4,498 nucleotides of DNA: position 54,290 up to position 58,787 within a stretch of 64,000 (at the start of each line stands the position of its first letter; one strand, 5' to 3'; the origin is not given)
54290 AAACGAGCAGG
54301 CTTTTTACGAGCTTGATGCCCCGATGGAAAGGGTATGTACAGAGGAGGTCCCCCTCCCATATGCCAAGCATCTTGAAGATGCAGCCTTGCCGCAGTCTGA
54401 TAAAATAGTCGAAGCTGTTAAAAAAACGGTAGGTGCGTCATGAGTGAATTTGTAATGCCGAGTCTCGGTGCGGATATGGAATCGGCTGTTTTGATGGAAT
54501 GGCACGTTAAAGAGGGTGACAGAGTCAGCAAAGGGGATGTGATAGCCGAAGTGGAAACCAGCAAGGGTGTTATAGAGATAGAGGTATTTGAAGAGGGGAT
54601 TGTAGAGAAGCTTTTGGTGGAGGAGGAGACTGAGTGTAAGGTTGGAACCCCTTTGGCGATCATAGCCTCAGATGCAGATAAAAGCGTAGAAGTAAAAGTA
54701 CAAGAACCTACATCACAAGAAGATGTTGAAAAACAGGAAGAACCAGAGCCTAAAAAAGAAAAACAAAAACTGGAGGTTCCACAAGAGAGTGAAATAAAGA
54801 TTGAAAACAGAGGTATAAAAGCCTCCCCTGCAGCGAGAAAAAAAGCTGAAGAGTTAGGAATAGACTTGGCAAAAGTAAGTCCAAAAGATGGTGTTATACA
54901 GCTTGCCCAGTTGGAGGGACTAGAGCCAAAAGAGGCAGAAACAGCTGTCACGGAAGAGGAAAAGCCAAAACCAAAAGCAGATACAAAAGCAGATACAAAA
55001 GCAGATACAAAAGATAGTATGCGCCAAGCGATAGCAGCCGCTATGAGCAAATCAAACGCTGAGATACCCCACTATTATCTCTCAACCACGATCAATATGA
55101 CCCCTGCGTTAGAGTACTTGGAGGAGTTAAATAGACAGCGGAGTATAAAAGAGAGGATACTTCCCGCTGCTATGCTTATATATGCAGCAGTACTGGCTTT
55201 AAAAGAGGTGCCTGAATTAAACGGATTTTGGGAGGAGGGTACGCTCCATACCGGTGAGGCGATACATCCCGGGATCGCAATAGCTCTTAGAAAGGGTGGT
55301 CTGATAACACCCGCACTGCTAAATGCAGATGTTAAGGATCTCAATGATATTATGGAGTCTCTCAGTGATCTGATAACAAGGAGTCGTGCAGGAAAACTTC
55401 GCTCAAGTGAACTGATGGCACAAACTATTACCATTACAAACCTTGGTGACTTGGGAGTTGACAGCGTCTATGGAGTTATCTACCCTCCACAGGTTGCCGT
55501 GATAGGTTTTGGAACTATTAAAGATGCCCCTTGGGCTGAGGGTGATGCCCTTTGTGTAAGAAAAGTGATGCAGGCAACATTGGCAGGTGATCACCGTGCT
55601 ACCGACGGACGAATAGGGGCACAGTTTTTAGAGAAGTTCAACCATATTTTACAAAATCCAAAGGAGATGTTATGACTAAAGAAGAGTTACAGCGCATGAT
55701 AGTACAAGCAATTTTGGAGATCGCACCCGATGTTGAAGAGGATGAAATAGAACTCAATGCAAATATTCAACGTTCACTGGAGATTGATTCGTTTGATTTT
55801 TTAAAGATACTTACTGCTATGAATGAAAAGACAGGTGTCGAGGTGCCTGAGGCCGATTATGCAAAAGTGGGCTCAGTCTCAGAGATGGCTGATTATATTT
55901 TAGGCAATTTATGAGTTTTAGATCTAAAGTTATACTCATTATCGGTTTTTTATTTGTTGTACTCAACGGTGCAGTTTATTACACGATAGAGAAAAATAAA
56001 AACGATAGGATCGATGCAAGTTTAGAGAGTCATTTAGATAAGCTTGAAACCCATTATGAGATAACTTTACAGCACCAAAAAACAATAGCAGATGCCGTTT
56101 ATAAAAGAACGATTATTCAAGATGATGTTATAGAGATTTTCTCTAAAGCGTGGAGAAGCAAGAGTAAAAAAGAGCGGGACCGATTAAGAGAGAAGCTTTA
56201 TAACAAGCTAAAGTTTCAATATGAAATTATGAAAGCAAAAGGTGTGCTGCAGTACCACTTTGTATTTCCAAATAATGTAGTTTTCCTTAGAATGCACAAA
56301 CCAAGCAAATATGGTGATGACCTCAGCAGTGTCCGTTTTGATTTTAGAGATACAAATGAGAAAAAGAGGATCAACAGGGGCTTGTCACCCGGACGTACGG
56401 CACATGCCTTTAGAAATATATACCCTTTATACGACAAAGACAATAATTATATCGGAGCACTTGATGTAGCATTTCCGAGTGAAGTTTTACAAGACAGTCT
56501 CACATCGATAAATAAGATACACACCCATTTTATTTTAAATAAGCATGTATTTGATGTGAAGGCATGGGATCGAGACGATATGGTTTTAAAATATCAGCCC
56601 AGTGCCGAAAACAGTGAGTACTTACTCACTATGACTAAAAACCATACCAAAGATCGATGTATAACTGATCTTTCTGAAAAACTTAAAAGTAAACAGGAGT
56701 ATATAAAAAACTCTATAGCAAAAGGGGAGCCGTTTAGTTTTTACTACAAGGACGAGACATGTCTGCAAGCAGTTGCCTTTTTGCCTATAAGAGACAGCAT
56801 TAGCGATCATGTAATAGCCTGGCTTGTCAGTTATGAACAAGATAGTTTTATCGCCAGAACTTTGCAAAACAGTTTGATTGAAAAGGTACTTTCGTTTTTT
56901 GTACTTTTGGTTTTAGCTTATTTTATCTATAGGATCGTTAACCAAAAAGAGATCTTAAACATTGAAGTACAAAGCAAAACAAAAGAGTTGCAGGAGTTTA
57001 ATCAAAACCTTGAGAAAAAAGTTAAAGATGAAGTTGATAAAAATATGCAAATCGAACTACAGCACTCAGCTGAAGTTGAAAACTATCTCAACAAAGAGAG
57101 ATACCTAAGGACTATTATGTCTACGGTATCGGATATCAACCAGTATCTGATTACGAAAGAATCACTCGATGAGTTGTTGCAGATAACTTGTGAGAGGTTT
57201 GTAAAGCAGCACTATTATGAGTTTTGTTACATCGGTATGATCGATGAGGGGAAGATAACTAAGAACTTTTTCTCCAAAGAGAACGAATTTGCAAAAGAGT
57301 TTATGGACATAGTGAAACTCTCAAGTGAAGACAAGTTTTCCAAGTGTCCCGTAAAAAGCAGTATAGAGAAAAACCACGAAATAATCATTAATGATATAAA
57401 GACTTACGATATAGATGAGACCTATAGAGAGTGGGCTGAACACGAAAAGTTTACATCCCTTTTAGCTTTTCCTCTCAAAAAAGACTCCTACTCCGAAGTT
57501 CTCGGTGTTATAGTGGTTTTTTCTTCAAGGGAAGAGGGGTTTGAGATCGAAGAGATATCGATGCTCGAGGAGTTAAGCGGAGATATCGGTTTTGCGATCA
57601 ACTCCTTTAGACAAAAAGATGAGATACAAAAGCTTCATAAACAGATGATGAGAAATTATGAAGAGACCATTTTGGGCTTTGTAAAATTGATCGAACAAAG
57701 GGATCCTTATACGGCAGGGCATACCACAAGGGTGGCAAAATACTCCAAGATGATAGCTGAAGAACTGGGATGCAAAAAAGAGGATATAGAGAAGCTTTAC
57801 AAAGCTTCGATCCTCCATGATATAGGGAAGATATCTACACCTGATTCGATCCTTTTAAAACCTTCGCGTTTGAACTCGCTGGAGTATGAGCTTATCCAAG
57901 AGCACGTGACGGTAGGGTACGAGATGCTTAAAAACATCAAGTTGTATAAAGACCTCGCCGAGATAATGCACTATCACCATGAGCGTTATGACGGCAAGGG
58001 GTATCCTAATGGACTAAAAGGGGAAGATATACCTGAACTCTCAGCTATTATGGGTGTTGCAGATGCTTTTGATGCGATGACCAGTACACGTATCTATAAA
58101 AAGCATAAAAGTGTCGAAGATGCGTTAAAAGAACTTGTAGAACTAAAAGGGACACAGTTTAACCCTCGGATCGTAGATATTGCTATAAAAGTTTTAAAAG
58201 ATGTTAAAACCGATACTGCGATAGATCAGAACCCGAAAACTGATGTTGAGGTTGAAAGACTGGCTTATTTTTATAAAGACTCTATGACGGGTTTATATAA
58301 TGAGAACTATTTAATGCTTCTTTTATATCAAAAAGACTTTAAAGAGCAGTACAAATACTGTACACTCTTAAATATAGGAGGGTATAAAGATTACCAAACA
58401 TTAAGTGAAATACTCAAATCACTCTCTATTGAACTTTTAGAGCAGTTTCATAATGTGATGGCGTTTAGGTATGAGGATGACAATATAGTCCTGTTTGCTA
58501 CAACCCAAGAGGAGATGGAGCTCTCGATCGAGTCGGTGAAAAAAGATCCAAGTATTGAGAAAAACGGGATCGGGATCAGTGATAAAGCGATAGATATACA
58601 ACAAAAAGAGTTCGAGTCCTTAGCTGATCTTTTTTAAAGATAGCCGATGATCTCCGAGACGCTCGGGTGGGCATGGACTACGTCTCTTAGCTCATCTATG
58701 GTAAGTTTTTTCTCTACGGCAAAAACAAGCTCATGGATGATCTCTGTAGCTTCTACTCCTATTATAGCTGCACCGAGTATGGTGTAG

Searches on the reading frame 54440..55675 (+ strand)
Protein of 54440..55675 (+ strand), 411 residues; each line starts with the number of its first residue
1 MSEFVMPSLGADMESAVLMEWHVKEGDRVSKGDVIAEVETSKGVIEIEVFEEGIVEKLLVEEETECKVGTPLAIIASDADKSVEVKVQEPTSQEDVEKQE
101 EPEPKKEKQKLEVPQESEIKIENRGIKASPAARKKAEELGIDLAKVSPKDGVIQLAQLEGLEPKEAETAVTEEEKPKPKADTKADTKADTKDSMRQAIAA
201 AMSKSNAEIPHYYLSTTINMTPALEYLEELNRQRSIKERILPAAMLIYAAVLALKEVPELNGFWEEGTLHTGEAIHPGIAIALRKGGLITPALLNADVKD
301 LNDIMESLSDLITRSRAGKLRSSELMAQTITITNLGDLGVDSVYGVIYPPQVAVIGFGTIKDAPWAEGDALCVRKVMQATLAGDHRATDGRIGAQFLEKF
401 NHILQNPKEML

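Call 75: search_protein_families(library=pfam, proteins=[window:54440-55675:+], max_evalue=0.0001)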
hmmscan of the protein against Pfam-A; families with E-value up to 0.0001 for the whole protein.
window:54440-55675:+ (411 aa): 4 families
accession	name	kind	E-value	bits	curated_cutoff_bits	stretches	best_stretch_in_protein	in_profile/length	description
PF00198.28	2-oxoacid_dh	-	4.6e-62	209.9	23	1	192-411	10-231/232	2-oxoacid dehydrogenases acyltransferase (catalytic domain)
PF00364.28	Biotin_lipoyl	-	1.9e-16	60.1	22.1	1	3-75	2-73/73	Biotin-requiring enzyme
PF13533.13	Biotin_lipoyl_2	-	1.3e-07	31.7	29.8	1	15-38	8-31/32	Biotin-lipoyl like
PF02817.22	E3_binding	-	1.2e-06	29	23.7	1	126-149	1-26/36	e3 binding domain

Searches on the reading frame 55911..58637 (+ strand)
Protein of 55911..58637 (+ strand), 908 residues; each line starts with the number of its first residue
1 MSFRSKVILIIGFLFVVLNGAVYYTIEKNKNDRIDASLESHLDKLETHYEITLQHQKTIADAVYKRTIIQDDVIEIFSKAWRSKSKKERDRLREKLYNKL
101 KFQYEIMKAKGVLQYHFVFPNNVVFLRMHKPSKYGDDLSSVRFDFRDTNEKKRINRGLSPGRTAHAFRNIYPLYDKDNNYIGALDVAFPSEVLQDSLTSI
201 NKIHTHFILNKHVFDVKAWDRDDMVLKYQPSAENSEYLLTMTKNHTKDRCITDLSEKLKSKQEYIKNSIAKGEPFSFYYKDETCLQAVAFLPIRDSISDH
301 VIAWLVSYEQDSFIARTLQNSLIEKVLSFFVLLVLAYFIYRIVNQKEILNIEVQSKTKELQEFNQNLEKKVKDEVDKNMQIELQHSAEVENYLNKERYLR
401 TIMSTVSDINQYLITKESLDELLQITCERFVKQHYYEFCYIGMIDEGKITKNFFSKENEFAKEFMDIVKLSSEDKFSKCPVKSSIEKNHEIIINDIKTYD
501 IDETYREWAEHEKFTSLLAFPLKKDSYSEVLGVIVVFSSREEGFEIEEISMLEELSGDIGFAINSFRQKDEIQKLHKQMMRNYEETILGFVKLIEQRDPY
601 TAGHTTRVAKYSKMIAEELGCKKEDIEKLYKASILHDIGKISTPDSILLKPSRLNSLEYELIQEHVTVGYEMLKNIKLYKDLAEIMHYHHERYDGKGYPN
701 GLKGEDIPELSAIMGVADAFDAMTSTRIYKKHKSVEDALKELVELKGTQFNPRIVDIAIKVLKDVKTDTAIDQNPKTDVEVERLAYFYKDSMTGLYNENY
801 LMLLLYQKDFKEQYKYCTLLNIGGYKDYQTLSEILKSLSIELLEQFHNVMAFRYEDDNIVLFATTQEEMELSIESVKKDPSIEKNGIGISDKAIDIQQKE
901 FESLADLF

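Call 41: search_protein_families(library=pfam, proteins=[window:55911-58637:+], max_evalue=0.001)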
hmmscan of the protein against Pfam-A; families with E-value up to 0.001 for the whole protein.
window:55911-58637:+ (908 aa): 6 families
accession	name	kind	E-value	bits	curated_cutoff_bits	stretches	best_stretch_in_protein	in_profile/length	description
PF13487.12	HD_5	-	1.6e-42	145.6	27.2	1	591-753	4-169/170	HD domain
PF01966.28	HD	-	2.3e-24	86.3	22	1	602-723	2-116/116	HD domain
PF13185.12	GAF_2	-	4.8e-17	62.9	28.6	1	417-563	2-135/136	GAF domain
PF08668.18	HDOD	-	1.7e-05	24.9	22.9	1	603-691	97-195/196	HDOD domain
PF01590.32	GAF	-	5.9e-05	24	22.4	1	419-563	2-133/133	GAF domain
PF13492.12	GAF_3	-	5.9e-05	23.9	27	0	418-563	1-127/129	GAF domain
